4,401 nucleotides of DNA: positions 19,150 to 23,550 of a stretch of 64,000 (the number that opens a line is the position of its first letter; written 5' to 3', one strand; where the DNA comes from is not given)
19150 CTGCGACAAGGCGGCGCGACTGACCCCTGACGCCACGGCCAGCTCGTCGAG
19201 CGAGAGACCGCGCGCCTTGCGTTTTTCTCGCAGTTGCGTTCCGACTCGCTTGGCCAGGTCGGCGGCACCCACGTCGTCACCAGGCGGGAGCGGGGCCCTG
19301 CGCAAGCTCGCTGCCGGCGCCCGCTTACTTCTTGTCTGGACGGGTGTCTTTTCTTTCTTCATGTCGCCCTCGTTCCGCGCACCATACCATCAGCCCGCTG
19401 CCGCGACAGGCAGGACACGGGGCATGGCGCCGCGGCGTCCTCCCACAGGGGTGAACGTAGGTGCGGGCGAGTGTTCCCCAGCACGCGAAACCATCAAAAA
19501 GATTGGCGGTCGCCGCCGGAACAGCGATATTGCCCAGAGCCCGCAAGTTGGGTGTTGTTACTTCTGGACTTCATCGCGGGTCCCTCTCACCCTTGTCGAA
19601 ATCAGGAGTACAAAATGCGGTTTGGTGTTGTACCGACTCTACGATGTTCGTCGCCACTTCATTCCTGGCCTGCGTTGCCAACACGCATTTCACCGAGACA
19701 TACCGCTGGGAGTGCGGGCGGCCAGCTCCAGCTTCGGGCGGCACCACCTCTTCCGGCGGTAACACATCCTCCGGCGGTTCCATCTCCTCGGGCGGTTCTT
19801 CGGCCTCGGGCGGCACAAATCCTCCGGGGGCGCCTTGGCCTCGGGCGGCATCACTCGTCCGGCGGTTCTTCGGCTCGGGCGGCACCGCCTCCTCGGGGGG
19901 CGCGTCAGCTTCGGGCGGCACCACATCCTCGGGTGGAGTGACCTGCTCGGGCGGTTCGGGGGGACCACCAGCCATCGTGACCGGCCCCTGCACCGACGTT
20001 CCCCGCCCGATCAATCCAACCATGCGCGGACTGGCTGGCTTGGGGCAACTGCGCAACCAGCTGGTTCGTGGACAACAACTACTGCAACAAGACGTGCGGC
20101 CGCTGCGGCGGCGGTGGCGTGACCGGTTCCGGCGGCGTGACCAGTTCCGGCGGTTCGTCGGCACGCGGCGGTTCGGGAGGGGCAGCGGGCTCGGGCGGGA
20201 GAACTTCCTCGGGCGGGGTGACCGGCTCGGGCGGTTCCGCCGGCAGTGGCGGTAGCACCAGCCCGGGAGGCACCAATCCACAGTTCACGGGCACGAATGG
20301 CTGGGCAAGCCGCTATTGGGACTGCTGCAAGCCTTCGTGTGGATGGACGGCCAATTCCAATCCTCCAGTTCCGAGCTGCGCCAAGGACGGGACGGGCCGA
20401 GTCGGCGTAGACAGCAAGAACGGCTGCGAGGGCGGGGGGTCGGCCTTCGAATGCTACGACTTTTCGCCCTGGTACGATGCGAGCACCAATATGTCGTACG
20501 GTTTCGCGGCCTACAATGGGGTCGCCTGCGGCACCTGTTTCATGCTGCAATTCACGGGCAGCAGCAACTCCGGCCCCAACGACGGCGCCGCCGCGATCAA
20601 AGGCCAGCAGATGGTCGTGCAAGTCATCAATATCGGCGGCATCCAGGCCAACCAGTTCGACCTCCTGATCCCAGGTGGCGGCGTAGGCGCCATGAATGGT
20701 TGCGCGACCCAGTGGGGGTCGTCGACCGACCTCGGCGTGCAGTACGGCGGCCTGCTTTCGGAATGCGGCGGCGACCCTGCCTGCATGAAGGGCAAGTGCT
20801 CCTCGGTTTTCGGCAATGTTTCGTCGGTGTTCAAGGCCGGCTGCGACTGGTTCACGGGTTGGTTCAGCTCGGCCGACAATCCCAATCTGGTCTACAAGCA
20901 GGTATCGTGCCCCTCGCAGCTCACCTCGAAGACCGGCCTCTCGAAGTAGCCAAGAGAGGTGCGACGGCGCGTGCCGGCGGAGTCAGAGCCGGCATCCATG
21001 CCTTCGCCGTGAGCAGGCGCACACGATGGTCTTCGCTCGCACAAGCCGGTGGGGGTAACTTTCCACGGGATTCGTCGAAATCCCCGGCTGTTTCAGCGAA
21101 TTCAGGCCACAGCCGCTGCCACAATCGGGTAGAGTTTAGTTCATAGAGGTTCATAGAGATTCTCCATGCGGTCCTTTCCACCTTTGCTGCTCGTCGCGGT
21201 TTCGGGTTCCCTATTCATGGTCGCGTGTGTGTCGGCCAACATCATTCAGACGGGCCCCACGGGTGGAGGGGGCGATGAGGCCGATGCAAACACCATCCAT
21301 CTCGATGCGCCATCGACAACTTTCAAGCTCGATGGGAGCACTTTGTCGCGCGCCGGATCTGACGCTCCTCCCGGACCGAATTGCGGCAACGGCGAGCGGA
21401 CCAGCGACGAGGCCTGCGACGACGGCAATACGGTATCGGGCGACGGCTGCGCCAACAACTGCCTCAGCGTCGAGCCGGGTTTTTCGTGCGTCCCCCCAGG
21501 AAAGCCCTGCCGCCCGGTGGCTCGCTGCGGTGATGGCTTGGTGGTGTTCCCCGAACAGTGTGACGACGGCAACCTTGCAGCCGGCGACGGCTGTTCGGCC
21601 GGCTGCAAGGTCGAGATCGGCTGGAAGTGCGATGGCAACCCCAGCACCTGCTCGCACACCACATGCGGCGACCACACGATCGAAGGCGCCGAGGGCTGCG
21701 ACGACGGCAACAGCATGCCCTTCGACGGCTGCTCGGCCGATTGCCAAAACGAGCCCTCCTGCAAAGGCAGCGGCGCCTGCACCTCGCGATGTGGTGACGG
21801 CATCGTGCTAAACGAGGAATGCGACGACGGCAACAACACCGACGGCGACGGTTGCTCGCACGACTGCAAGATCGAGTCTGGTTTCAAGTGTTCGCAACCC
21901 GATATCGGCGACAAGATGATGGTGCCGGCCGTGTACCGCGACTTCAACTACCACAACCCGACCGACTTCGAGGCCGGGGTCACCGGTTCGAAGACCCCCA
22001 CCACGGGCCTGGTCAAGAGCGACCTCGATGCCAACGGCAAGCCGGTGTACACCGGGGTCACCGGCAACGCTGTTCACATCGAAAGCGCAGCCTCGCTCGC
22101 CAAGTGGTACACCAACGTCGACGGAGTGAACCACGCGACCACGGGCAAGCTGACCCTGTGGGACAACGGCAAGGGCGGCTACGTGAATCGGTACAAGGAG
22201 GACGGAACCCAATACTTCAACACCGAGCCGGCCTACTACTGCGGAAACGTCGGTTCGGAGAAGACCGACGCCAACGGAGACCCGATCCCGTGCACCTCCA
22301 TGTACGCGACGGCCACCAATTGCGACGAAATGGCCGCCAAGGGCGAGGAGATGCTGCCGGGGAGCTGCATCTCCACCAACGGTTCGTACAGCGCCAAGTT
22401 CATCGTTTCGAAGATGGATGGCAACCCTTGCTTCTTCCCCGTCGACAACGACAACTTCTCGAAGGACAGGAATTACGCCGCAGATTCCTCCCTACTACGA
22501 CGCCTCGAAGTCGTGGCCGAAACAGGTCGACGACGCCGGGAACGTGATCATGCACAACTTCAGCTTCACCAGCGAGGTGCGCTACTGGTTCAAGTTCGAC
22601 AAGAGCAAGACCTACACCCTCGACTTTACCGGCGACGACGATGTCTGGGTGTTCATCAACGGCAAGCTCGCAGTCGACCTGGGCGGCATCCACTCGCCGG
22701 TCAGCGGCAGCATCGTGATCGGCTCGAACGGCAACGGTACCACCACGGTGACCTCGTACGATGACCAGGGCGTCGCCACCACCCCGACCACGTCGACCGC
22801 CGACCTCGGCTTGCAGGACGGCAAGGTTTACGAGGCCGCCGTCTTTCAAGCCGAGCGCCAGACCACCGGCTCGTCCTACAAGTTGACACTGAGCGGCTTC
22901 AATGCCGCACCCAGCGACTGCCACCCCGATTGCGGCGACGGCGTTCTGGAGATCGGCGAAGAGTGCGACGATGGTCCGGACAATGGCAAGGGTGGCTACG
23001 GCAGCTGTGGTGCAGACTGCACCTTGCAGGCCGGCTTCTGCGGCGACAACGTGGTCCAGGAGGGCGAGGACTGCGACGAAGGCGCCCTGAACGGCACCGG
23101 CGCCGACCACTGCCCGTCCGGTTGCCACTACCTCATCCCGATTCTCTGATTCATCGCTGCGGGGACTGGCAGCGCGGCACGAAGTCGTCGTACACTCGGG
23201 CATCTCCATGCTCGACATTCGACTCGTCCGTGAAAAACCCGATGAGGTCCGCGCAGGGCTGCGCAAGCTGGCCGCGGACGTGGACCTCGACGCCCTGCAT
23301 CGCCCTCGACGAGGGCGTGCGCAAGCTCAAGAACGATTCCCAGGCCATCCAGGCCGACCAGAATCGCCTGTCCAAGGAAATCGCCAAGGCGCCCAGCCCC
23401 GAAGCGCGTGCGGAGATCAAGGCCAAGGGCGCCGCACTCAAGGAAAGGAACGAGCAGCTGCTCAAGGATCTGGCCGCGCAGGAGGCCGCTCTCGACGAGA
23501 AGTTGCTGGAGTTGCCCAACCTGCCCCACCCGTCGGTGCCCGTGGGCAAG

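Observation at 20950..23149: Fibro-slime adhesin-like genes bracket the region and one lies directly downstream of GH45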

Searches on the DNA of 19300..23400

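Call 61: search_rna_families(source=window, start=19300, end=23400, threshold=evalue, max_evalue=1)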
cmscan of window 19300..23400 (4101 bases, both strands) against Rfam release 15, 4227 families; matches with E-value up to 1: 0.
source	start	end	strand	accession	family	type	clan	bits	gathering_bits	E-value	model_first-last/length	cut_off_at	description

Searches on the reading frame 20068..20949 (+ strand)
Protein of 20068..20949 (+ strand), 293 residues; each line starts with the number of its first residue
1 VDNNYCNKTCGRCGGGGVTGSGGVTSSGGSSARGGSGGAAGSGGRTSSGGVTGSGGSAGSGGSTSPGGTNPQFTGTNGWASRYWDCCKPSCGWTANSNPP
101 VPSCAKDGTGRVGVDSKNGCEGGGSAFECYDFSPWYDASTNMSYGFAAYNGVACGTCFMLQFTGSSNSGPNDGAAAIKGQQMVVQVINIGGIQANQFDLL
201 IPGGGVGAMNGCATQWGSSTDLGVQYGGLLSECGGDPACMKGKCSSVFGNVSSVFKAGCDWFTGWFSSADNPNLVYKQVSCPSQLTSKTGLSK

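Call 9: search_protein_families(library=pfam, proteins=[window:20068-20949:+], max_evalue=0.01)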
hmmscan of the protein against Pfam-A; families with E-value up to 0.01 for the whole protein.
window:20068-20949:+ (293 aa): 1 family
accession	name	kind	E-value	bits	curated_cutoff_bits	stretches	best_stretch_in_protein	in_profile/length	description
PF02015.22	Glyco_hydro_45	-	1.4e-40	139.9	27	1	78-290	2-212/214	Glycosyl hydrolase family 45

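Call 10: search_protein_families(library=ncbifam, proteins=[window:20068-20949:+], max_evalue=0.01)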
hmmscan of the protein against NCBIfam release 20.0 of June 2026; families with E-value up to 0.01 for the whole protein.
window:20068-20949:+ (293 aa): 0 families
